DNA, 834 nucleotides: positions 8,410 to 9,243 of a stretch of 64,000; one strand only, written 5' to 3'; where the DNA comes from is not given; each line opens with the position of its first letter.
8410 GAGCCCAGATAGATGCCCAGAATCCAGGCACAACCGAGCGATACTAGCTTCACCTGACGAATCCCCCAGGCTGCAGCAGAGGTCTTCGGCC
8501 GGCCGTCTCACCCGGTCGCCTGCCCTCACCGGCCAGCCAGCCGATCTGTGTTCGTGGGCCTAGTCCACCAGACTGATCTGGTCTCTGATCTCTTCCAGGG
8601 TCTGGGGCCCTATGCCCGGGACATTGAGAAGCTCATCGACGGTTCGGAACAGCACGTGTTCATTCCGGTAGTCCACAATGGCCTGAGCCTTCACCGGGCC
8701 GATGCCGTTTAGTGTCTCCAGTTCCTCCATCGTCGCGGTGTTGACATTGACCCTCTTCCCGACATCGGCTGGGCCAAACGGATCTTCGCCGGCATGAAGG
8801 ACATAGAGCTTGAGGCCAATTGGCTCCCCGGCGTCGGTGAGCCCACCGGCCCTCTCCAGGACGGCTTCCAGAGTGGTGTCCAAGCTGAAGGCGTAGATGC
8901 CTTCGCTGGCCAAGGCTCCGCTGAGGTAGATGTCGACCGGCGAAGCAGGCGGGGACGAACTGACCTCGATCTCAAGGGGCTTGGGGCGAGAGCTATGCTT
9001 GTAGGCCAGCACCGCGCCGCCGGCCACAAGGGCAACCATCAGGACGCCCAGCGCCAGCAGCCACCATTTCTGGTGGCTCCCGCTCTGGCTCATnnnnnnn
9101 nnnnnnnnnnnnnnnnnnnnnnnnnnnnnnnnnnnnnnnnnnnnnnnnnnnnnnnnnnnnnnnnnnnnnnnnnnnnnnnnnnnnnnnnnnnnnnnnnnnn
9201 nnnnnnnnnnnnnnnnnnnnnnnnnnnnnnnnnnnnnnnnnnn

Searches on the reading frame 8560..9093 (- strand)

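Call 36: search_protein_families(library=pfam, proteins=[window:8560-9093:-], max_evalue=0.0001)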
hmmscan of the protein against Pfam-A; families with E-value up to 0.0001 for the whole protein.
window:8560-9093:- (177 aa): 6 families
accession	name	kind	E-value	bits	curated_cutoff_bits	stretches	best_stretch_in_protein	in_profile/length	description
PF12836.13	HHH_3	-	1.2e-21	77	27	1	113-173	4-64/65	Helix-hairpin-helix motif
PF00633.29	HHH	-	1.8e-16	59.4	24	2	116-142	4-30/30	Helix-hairpin-helix motif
PF14520.12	HHH_5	-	8.2e-07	29.8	27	1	123-172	2-54/57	Helix-hairpin-helix domain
PF12826.13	HHH_2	-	3e-06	27.7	27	0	117-144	29-56/64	Helix-hairpin-helix motif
PF10531.15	SLBB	-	1.8e-05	24.9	27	1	55-91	2-38/55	SLBB domain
PF03934.19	T2SSK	-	5.2e-05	24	24.2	1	115-165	1-52/63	Type II secretion system (T2SS), protein K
